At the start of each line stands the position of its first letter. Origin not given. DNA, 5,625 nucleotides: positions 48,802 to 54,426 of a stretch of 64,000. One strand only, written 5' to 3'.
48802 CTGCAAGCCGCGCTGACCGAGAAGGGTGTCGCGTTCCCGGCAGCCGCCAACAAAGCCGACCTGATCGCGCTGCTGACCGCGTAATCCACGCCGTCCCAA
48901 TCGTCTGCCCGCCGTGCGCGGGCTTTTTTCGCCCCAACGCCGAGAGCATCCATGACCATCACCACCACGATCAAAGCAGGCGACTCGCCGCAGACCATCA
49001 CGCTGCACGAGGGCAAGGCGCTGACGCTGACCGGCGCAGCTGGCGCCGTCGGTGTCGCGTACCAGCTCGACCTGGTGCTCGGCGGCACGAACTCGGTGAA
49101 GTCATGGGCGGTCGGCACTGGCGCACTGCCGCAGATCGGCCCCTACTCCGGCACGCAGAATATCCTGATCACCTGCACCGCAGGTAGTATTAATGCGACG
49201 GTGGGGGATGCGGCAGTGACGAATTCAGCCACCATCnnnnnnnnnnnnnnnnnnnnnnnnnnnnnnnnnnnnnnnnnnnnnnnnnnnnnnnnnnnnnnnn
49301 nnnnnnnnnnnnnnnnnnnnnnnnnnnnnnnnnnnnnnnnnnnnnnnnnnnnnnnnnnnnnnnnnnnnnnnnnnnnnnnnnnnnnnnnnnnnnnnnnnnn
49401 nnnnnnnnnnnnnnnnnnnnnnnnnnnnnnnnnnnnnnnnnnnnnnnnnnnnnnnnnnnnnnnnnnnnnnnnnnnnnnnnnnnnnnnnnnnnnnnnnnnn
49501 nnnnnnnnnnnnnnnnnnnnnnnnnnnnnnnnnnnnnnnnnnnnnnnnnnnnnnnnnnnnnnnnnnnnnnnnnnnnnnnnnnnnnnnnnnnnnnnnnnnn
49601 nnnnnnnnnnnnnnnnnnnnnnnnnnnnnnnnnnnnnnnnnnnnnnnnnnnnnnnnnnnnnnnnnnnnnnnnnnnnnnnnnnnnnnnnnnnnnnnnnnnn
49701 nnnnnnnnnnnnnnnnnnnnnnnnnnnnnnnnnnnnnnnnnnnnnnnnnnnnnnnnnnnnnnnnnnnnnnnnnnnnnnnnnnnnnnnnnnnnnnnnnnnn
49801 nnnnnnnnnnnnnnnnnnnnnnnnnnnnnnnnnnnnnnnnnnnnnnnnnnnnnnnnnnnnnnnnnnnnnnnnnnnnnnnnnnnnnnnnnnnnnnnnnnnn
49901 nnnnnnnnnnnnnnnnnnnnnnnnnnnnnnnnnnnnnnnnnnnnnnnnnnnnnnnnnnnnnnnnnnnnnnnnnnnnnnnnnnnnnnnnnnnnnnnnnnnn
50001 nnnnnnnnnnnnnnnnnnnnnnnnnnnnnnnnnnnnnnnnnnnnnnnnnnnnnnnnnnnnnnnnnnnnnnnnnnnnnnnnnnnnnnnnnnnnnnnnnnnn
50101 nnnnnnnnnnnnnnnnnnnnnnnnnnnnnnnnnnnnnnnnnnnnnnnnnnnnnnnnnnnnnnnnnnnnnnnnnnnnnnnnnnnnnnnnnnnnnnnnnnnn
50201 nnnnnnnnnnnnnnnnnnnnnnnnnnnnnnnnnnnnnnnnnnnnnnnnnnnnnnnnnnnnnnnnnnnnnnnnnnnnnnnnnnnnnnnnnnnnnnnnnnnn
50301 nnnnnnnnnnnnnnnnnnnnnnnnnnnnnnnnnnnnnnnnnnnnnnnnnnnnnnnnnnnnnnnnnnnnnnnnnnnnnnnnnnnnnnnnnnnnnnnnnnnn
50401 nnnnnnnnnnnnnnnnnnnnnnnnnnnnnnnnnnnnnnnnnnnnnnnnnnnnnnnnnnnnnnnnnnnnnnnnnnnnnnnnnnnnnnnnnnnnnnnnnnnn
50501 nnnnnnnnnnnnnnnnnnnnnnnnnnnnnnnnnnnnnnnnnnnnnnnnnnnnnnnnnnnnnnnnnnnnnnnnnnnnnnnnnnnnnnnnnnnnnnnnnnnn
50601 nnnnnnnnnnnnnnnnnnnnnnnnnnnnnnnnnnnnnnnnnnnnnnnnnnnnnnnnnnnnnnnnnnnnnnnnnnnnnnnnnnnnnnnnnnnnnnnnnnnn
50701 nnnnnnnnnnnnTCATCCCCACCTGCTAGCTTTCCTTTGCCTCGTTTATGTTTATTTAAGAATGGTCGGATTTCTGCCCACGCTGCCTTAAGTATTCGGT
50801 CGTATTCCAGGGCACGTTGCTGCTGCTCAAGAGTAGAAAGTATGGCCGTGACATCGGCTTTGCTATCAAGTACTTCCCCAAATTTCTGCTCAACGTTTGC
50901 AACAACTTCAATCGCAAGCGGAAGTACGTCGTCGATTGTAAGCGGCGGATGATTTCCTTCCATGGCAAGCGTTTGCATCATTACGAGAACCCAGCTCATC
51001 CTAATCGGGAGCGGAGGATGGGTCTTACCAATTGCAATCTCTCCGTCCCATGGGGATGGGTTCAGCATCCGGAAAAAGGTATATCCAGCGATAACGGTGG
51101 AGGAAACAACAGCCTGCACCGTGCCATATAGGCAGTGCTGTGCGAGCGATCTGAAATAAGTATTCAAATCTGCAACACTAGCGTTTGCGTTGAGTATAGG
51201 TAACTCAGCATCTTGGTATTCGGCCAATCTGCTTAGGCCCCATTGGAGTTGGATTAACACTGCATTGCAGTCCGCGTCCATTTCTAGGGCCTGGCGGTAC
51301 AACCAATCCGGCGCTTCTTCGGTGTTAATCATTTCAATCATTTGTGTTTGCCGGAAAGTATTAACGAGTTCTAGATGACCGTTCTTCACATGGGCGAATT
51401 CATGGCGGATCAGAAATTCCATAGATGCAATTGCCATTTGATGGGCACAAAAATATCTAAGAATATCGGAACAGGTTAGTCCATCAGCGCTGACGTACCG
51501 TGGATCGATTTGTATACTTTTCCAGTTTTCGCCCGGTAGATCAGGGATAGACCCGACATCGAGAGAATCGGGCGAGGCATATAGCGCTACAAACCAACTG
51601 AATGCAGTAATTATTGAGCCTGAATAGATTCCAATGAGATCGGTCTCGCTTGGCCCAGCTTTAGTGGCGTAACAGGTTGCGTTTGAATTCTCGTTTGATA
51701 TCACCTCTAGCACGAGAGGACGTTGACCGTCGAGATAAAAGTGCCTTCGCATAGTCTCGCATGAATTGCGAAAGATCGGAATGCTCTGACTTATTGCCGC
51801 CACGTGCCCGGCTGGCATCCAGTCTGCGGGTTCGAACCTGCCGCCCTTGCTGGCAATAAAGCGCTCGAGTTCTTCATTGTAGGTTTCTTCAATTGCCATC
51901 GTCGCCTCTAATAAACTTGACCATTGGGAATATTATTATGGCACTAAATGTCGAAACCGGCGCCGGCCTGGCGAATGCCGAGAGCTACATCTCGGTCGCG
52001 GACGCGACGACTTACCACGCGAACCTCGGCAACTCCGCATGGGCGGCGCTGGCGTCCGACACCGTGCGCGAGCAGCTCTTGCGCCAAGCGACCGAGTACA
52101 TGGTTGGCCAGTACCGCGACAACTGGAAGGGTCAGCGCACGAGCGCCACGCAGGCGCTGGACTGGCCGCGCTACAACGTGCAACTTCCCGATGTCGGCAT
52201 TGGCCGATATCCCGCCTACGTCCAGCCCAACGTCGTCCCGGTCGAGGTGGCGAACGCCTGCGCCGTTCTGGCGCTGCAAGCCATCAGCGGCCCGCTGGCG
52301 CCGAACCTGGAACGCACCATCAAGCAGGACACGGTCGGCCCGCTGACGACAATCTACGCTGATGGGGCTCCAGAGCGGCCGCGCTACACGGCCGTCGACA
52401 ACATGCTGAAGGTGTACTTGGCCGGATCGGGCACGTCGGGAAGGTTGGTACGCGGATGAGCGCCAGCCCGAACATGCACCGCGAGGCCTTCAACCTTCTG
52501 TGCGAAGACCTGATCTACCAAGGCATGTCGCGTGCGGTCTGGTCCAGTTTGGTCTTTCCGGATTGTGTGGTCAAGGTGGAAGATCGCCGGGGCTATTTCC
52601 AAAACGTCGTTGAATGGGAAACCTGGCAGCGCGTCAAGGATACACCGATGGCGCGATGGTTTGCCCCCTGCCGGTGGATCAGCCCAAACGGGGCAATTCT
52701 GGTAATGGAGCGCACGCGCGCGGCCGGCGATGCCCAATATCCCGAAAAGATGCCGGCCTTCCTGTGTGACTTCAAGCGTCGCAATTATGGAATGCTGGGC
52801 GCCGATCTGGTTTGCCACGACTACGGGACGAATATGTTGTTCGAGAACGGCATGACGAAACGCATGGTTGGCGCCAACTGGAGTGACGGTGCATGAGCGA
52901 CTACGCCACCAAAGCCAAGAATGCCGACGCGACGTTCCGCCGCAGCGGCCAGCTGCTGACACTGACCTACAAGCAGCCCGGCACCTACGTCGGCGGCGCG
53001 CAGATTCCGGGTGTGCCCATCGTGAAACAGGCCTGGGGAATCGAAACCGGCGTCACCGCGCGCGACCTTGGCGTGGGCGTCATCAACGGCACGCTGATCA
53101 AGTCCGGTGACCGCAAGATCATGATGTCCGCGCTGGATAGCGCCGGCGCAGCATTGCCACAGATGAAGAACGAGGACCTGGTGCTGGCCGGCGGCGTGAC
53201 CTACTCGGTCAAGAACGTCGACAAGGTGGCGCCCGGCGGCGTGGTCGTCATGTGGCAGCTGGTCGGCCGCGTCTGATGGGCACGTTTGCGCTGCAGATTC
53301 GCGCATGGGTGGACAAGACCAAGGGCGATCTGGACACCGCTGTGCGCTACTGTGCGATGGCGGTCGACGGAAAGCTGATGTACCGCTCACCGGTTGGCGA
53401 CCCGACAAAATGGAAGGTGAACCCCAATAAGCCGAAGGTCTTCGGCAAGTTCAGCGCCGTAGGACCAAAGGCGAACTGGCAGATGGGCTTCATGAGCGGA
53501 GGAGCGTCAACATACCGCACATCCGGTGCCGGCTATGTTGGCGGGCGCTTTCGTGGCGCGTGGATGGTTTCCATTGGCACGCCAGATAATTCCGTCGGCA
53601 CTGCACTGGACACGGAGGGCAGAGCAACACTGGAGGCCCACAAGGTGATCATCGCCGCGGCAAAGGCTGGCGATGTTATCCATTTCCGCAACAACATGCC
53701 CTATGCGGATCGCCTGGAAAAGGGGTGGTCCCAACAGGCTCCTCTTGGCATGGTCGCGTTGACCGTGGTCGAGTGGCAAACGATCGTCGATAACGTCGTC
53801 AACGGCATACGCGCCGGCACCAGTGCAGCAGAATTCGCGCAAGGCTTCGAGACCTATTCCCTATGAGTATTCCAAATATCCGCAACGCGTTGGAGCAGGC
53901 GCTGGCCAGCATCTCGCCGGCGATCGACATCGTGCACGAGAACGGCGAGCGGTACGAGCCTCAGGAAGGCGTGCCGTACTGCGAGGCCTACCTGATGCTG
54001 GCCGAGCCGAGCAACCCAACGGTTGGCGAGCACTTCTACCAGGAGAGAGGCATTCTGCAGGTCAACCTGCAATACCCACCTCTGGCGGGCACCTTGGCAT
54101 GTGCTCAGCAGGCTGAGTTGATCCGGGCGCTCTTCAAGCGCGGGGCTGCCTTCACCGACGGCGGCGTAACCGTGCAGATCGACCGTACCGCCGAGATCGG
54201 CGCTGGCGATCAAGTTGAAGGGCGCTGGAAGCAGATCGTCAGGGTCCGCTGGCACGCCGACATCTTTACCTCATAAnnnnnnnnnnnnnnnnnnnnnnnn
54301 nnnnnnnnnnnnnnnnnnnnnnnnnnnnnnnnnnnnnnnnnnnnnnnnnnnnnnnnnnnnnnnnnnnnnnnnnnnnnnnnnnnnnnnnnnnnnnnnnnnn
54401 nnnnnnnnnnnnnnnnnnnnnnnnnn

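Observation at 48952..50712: SGNH/GDSL hydrolase encoded inside the head-neck structural block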

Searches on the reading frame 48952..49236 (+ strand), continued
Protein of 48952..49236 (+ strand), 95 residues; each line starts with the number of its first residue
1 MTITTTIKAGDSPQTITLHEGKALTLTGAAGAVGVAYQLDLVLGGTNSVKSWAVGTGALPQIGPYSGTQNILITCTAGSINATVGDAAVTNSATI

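Call 98: search_protein_families(library=pfam, proteins=[P0065, P0128, P0164, P0168, P0167, P0125, P0140], max_evalue=0.001)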
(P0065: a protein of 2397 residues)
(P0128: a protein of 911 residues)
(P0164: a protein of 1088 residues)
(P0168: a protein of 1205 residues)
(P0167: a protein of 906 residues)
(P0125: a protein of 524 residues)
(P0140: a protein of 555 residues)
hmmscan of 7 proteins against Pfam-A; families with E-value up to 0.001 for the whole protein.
P0065 (2397 aa): 5 families
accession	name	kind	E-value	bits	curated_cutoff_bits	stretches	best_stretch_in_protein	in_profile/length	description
PF10633.15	NPCBM_assoc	-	5.3e-49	164.7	24.4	0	96-126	45-75/78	NPCBM-associated, NEW3 domain of alpha-galactosidase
PF16886.11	ATP-synt_ab_Xtn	-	4.9e-28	97.2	25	0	178-233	19-73/88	ATPsynthase alpha/beta subunit barrel-sandwich domain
PF24163.2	HCP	-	1.4e-26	94.1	27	0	101-131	84-114/169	Head completion protein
PF13585.12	CHU_C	-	8.8e-26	90.3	27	1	2303-2395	4-86/86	CHU_C Type IX secretion signal domain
PF05129.18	Zn_ribbon_Elf1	-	5.5e-17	62.1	29.8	0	1204-1253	29-78/79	Transcription elongation factor Elf1 like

P0128 (911 aa): 2 families
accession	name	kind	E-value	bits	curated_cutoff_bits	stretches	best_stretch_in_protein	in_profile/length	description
PF03226.21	Yippee-Mis18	-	3.8e-07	30.7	26.6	1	760-857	1-88/108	Yippee zinc-binding/DNA-binding /Mis18, centromere assembly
PF02190.22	LON_substr_bdg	-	0.00014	22.3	28.7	0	128-225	3-97/200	ATP-dependent protease La (LON) substrate-binding domain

P0164 (1088 aa): 14 families
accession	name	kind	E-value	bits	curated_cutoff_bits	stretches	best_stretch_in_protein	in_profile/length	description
PF07679.22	I-set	-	1.5e-36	124.7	23.7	4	725-802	2-81/90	Immunoglobulin I-set domain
PF13927.12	Ig_3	-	2.7e-27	95.5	30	0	630-702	3-77/78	Immunoglobulin domain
PF21605.3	CRLF2-like_D2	-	1.8e-14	54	27.3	0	463-505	24-66/94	Cytokine receptor-like factor 2-like, D2 domain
PF02095.21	Extensin_1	-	3.1e-12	47.1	105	1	62-195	13-146/171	Extensin-like protein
PF06280.18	fn3_5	-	4.2e-11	44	27.6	0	595-652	24-78/112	Fn3-like domain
PF23069.1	DUF7042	-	1.4e-08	35.1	27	0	953-993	54-95/123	Domain of unknown function (DUF7042)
PF21834.1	DUF6894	-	3.6e-08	33.9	24.1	0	409-426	48-65/69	Domain of unknown function (DUF6894)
PF13306.12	LRR_5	-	6.8e-08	32.9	27.7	1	1044-1086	21-62/127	BspA type Leucine rich repeat region (6 copies)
PF13895.12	Ig_2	-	1.3e-06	29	27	0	726-811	4-77/79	Immunoglobulin domain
PF16407.11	PKD_2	-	1.6e-06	28.9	39.2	0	705-816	5-111/157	PKD-like family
PF14328.11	DUF4385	-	6e-06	26.9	27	0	632-676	12-56/148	Domain of unknown function (DUF4385)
PF24388.1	Permuted_GreAB-C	-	5.2e-05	23.3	27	0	779-803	12-36/54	Permuted GreAB-C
PF10860.13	DUF2661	-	0.00015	22.3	23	0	386-418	7-39/113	Protein of unknown function (DUF2661)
PF16246.10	DUF4903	-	0.00038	20.6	25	0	524-583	42-101/190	Domain of unknown function (DUF4903)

P0168 (1205 aa): 4 families
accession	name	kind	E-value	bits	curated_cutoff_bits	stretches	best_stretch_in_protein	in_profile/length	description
PF24421.1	Ig_J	-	6.1e-09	36.4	29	0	751-786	66-101/104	Tip attachment protein J, Ig-like domain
PF24668.1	KH_Vigilin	-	8.3e-07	28.9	27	0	750-770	12-32/50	Vigilin KH domain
PF10648.15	Gmad2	-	8.5e-07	29.6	25.7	0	708-767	15-77/86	Immunoglobulin-like domain of bacterial spore germination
PF25294.1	RENR_N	-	0.00038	20.7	39.4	0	762-795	61-96/256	Renin receptor N-terminal domain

P0167 (906 aa): 2 families
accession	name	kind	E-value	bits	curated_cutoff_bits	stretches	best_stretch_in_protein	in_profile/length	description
PF01520.23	Amidase_3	-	5.3e-25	88.9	27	1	695-899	1-172/174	N-acetylmuramoyl-L-alanine amidase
PF07679.22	I-set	-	1.7e-07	31.6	23.7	0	325-357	2-35/90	Immunoglobulin I-set domain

P0125 (524 aa): 4 families
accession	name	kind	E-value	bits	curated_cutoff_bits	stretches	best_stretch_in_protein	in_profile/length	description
PF18998.6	Flg_new_2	-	3.2e-11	43.5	23.6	0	308-352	15-54/73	Divergent InlB B-repeat domain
PF07679.22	I-set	-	7.9e-06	26.3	23.7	0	96-133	49-86/90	Immunoglobulin I-set domain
PF10342.15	Kre9_KNH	-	7.5e-05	23.8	24.6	0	105-152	30-78/94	Kre9/KNH-like N-terminal Ig-like domain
PF14673.11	DUF4459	-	0.00081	19.8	27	0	14-39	106-131/159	Domain of unknown function (DUF4459)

P0140 (555 aa): 8 families
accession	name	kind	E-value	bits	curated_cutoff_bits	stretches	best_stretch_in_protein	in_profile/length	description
PF16640.11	Big_3_5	-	4.9e-11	43.5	35.5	0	225-311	1-87/88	Bacterial Ig-like domain (group 3)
PF02369.22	Big_1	-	2.2e-09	37.7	34.9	0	75-118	49-91/93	Bacterial Ig-like domain (group 1)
PF07495.19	Y_Y_Y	-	7.7e-09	35.8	26.6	0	89-114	30-55/65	Y_Y_Y domain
PF13584.12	BatD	-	2.7e-08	34.8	24.1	0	323-393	3-75/92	BatD DUF11 like domain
PF23486.1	Ig_TMEM132_5th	-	6.4e-07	30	28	0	458-505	87-134/137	TMEM132 fifth domain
PF04295.18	GD_AH_second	-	3.6e-06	27.5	27.3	0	78-109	60-91/136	D-galactarate dehydratase/Altronate hydrolase, second domain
PF21230.3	Nakanori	-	3.5e-05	24.2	27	0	81-115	25-59/160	Nakanori-like protein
PF00630.25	Filamin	-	8.2e-05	23.8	26.9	0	80-102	57-79/93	Filamin/ABP280 repeat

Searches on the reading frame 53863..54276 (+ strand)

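Call 21: search_protein_families(library=pfam, proteins=[window:53863-54276:+], max_evalue=0.01)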
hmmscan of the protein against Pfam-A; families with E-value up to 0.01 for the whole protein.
window:53863-54276:+ (137 aa): 1 family
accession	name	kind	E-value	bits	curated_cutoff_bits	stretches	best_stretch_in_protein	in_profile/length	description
PF13554.12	Phage_tail_terminator_5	-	1.9e-21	77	27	1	5-130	1-127/127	Phage tail terminator protein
